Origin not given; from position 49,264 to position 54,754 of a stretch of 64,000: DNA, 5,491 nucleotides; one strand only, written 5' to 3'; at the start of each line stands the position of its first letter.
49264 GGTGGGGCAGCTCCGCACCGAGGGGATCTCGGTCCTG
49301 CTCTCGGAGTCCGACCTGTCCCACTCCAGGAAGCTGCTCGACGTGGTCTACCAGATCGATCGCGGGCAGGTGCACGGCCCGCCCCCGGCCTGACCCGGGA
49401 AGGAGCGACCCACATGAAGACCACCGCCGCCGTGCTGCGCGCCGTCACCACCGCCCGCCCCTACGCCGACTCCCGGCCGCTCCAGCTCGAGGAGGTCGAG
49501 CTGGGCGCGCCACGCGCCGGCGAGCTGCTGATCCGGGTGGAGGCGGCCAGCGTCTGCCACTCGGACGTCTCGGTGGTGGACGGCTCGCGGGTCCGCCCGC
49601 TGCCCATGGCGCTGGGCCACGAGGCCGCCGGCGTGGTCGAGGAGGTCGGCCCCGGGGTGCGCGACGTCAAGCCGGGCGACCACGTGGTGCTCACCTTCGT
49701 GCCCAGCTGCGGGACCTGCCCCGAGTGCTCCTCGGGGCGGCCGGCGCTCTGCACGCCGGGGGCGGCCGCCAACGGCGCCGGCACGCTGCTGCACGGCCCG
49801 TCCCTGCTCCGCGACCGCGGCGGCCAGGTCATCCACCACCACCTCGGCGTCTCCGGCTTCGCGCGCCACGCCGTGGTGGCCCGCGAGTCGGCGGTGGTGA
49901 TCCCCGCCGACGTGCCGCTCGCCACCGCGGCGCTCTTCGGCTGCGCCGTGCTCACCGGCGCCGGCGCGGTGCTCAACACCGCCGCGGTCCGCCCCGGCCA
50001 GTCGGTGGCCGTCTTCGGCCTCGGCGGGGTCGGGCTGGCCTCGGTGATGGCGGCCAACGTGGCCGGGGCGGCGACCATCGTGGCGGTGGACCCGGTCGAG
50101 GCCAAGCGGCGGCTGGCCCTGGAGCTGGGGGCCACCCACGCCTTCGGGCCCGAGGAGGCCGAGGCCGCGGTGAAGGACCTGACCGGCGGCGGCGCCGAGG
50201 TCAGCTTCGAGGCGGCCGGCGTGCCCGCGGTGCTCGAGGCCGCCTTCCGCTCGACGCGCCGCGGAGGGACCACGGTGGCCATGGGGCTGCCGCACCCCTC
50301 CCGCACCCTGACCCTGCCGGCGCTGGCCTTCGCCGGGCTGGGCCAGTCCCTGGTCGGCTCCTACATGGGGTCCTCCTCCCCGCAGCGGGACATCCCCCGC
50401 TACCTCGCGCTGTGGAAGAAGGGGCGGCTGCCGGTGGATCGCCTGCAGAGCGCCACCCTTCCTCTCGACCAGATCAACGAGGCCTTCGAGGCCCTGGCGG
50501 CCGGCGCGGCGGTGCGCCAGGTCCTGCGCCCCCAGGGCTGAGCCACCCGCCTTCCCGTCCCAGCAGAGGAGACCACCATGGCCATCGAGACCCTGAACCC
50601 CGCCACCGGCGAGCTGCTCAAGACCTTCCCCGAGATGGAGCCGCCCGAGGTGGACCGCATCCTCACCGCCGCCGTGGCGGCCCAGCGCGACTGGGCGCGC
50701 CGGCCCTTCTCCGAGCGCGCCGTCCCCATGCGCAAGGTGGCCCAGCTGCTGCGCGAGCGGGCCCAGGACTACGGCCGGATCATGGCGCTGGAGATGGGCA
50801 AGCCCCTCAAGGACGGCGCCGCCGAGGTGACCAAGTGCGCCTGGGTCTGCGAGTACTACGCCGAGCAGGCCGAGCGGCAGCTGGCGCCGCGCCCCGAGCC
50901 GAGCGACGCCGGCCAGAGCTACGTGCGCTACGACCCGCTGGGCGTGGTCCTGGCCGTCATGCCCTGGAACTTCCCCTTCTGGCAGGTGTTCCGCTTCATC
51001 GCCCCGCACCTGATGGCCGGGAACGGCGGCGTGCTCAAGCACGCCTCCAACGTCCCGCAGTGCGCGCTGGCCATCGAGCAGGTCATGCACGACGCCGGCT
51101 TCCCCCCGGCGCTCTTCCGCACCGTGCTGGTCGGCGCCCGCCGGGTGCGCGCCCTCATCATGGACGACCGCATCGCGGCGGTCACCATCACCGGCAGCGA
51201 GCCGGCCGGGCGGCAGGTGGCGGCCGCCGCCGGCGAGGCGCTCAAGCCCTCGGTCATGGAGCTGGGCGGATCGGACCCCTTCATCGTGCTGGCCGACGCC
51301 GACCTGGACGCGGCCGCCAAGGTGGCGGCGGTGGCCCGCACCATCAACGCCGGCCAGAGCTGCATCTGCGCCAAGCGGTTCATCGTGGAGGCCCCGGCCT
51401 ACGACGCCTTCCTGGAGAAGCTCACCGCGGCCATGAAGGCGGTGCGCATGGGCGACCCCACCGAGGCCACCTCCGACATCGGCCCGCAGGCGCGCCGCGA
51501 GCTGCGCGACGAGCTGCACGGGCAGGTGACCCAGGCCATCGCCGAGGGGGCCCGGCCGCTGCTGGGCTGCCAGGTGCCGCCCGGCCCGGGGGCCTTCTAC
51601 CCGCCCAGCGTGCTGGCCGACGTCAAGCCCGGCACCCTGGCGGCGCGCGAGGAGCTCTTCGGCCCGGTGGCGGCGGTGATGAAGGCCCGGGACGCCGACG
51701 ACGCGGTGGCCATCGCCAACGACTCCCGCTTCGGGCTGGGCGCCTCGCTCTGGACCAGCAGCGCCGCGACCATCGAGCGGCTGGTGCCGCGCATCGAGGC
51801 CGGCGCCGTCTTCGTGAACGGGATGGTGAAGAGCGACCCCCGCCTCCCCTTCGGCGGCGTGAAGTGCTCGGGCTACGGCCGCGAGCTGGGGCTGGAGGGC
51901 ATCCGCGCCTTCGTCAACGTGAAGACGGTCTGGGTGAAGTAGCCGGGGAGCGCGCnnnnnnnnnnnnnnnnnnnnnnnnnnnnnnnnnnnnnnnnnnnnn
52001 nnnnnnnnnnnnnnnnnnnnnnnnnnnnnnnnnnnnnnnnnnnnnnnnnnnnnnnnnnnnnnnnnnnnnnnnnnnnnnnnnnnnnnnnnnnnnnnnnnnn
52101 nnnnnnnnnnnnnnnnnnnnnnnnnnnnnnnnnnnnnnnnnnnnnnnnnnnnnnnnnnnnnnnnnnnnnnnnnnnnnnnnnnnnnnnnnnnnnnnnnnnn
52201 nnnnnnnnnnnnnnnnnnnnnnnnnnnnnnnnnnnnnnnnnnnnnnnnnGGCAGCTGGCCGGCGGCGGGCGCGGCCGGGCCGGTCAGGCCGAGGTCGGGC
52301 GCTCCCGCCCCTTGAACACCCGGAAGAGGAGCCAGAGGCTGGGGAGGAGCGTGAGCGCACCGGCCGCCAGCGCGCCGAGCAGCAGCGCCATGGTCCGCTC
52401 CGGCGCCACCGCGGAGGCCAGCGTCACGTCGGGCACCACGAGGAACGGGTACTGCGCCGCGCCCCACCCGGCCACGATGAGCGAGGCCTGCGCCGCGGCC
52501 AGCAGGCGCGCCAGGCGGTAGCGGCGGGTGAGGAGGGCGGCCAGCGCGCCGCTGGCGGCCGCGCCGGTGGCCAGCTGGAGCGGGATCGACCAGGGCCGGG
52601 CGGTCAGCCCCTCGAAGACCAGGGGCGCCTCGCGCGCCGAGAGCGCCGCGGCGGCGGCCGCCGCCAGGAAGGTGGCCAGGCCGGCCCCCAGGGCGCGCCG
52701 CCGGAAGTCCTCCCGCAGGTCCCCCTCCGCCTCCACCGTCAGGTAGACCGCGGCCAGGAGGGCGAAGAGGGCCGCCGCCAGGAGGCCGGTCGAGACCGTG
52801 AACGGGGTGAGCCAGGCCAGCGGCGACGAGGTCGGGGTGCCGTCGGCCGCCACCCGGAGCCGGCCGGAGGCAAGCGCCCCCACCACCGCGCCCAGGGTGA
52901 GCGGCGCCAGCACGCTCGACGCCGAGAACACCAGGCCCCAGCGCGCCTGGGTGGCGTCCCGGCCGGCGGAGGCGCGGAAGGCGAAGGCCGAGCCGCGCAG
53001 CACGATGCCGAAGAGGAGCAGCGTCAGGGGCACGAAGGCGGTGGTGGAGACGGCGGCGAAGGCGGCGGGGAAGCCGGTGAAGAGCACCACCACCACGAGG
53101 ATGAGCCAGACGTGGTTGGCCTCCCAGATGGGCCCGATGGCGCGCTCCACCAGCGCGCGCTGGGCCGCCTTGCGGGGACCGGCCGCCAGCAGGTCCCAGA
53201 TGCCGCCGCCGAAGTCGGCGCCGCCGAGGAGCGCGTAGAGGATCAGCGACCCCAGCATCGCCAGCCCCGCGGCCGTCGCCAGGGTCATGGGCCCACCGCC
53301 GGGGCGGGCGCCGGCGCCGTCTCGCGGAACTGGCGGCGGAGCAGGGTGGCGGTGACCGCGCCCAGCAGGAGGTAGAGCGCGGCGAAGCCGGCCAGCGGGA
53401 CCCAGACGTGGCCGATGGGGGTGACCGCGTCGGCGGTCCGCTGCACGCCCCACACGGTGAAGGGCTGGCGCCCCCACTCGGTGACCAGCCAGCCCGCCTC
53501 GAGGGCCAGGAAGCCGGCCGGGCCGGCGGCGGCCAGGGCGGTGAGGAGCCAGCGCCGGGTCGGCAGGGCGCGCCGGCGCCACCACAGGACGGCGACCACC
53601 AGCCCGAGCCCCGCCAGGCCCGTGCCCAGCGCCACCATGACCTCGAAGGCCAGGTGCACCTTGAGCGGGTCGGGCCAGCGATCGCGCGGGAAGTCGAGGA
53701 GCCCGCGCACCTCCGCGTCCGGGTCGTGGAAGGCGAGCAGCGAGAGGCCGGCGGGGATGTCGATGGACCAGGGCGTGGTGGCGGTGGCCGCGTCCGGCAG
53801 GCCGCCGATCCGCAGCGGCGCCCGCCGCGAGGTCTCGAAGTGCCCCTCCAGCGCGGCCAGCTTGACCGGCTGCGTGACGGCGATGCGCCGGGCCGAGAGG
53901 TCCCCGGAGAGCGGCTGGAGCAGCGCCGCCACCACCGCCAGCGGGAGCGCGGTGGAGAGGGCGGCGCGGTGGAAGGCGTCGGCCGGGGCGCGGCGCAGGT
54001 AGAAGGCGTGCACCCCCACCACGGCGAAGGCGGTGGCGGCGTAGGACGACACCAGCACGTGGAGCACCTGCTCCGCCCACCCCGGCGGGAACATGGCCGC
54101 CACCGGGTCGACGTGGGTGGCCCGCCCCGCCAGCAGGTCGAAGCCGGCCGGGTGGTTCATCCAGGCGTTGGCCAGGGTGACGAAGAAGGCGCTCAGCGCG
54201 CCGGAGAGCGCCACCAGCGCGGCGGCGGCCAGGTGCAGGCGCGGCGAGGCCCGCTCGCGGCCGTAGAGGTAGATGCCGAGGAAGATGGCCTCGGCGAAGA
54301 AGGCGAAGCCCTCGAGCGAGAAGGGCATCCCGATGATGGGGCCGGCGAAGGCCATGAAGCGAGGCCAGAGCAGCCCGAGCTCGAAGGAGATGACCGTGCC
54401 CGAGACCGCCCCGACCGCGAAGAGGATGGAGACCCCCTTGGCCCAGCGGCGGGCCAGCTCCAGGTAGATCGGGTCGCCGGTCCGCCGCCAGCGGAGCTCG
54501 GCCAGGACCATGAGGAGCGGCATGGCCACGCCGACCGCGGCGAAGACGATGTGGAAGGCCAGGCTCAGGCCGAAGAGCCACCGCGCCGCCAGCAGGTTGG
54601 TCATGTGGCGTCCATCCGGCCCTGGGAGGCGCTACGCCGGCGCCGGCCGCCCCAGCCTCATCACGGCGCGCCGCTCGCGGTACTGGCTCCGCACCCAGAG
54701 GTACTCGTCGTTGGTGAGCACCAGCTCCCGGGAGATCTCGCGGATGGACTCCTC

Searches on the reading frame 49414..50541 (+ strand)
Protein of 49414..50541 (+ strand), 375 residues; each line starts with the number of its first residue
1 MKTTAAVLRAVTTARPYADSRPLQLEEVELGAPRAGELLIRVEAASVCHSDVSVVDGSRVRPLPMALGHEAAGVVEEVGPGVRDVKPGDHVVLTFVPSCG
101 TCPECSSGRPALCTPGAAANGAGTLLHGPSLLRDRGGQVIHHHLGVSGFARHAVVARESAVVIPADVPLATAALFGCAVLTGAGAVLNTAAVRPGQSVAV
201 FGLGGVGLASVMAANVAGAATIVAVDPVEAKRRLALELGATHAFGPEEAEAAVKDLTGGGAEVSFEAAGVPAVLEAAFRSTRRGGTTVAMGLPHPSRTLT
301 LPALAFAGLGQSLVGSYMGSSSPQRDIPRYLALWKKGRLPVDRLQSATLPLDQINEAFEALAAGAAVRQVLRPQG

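Call 75: search_protein_families(library=ncbifam, proteins=[window:49414-50541:+], max_evalue=1e-10)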
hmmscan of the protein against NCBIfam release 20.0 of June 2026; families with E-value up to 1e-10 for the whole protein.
window:49414-50541:+ (375 aa): 21 families
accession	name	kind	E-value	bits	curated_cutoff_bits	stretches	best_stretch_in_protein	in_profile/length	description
TIGR03989.1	Rxyl_3153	subfamily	4.3e-93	312.5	440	1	19-371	10-368/370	NDMA-dependent alcohol dehydrogenase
TIGR03451.1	mycoS_dep_FDH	equivalog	8.4e-80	268.3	512.9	1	20-371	11-356/358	S-(hydroxymethyl)mycothiol dehydrogenase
TIGR02818.1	adh_III_F_hyde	equivalog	2.7e-78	263.6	543.95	1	16-371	7-366/368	S-(hydroxymethyl)glutathione dehydrogenase/class III alcohol dehydrogenase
NF041097.1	keto_inos_dh_IolM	equivalog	3.9e-42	144.3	450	2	175-366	187-382/389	scyllo-inosose 3-dehydrogenase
NF006940.0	PRK09422.1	equivalog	1.6e-39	135.8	344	2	148-364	116-325/338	alcohol dehydrogenase AdhP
TIGR03366.1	HpnZ_proposed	hypoth_equivalog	1.8e-38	132.6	328.1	1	33-301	3-263/315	putative phosphonate catabolism associated alcohol dehydrogenase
NF010344.0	PRK13771.1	subfamily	3.4e-35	121.6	349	2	21-114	11-105/334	putative alcohol dehydrogenase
TIGR00692.1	tdh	equivalog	8.4e-34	117.1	458.35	2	148-371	118-338/340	L-threonine 3-dehydrogenase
NF003808.0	PRK05396.1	equivalog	2.4e-32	112.2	380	2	148-372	120-339/341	L-threonine 3-dehydrogenase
NF041172.1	AcrlCoa_red_Thmprot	equivalog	8.1e-30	103.9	500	2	23-114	13-105/334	acryloyl-CoA reductase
NF047908.1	AldhRedAhr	equivalog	4.9e-25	88.1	470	1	19-369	12-330/335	NADPH-dependent aldehyde reductase Ahr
NF007489.0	PRK10083.1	equivalog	7.4e-24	84.3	376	1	23-114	12-104/339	Zn-dependent oxidoreductase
NF007642.0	PRK10309.1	equivalog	7.3e-23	81.3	550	1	36-114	26-104/347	galactitol-1-phosphate 5-dehydrogenase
TIGR03201.1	dearomat_had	equivalog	4.9e-22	78.5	338.65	1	21-368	9-343/349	6-hydroxycyclohex-1-ene-1-carbonyl-CoA dehydrogenase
NF007375.0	PRK09880.1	equivalog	1.1e-20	73.7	469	1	37-318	29-291/344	L-idonate 5-dehydrogenase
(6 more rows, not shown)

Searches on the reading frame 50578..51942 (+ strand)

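Call 75: search_protein_families(library=ncbifam, proteins=[window:50578-51942:+], max_evalue=1e-10)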
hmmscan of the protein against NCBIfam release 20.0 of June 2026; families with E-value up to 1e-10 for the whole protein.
window:50578-51942:+ (454 aa): 41 families (the best 25 are shown)
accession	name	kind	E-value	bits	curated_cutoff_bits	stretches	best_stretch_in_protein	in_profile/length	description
NF006915.0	PRK09406.1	equivalog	3.3e-176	586.6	730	1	1-453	1-456/457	NADP-dependent succinic semialdehyde dehydrogenase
NF042989.1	AldDh_AldH_Clos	equivalog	2.2e-151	504.7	800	1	1-452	1-456/458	aldehyde dehydrogenase AldH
NF010575.0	PRK13968.1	equivalog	1.5e-146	489.1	855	1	5-452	11-458/462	succinate-semialdehyde dehydrogenase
NF006916.0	PRK09407.1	equivalog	3.8e-98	329.4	521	1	3-451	36-490/526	succinic semialdehyde dehydrogenase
NF010000.0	PRK13473.1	subfamily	8.6e-98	328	615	1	4-453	20-472/475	aminobutyraldehyde dehydrogenase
NF009725.0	PRK13252.1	equivalog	7e-95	318.3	593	1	3-453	24-479/488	betaine-aldehyde dehydrogenase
TIGR01804.1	BADH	equivalog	2e-93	313.4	668.6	1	3-449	15-467/467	betaine-aldehyde dehydrogenase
TIGR01780.1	SSADH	subfamily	3.5e-93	312.9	646.35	1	6-449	2-448/448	succinate-semialdehyde dehydrogenase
NF007497.0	PRK10090.1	equivalog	6.6e-86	289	500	1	3-453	24-477/480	aldehyde dehydrogenase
NF008415.0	PRK11241.1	equivalog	2.3e-84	283.8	828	1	3-451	28-478/482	NADP-dependent succinate-semialdehyde dehydrogenase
NF045736.1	PaDhStyDRhodo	equivalog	2.3e-83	280.4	800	1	3-452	20-476/479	phenylacetaldehyde dehydrogenase StyD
NF045735.1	PaDhStyDPseudo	equivalog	5.7e-83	279.2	850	1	3-452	20-480/483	phenylacetaldehyde dehydrogenase StyD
TIGR02299.1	HpaE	equivalog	7.5e-82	275.5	638.35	1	3-453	18-476/488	5-carboxymethyl-2-hydroxymuconate semialdehyde dehydrogenase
NF042993.1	AlphKGSA_gudD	equivalog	6.7e-80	269.1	770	1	4-454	22-481/481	alpha-ketoglutaric semialdehyde dehydrogenase GucD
NF052305.1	DioxValDhHalo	equivalog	1e-79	268.7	750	1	3-452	22-480/483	2,5-dioxovalerate dehydrogenase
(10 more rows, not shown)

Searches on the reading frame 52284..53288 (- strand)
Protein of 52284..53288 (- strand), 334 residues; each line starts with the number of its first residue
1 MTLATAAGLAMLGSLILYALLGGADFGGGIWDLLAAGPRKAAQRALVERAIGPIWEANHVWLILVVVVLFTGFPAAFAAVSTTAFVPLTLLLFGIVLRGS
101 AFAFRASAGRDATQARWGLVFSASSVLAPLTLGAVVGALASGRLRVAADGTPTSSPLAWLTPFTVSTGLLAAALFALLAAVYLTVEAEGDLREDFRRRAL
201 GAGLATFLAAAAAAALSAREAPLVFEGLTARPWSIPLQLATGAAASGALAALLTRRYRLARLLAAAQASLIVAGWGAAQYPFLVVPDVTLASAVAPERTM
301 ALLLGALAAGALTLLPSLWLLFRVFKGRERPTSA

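Call 75: search_protein_families(library=ncbifam, proteins=[window:52284-53288:-], max_evalue=1e-10)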
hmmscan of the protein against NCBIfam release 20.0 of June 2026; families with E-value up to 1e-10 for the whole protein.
window:52284-53288:- (334 aa): 3 families
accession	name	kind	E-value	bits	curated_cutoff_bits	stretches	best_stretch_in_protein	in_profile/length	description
TIGR00203.1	cydB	equivalog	8e-22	78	117.3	1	15-219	19-224/378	cytochrome d ubiquinol oxidase subunit II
NF011602.0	PRK15028.1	equivalog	2e-14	53.8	681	1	15-194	17-199/378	cytochrome d ubiquinol oxidase subunit II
NF011579.0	PRK15003.1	equivalog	6.4e-13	48.7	718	1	15-213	19-218/379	cytochrome d ubiquinol oxidase subunit II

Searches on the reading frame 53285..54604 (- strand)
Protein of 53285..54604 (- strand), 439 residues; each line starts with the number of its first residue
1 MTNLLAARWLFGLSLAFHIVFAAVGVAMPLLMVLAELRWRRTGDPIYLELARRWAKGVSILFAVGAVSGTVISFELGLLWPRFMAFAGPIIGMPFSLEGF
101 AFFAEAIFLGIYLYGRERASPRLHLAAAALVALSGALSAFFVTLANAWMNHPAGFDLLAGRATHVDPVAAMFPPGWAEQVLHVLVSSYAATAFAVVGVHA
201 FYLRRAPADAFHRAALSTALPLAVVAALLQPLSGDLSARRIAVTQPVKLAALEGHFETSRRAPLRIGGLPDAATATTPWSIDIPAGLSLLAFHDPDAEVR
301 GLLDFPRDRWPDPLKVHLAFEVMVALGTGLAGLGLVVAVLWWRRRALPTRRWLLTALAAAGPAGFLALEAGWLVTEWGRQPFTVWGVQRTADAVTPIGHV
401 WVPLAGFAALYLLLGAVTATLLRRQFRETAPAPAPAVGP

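Call 75: search_protein_families(library=ncbifam, proteins=[window:53285-54604:-], max_evalue=1e-10)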
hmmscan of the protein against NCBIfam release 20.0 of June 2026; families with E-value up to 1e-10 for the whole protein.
window:53285-54604:- (439 aa): 2 families
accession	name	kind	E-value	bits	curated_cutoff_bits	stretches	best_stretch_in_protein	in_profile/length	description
NF011677.0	PRK15097.1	equivalog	8.2e-50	170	968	1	7-304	8-309/522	cytochrome ubiquinol oxidase subunit I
NF011609.0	PRK15035.1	equivalog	1.4e-48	166.1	1025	1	7-311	8-316/514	cytochrome bd-II oxidase subunit 1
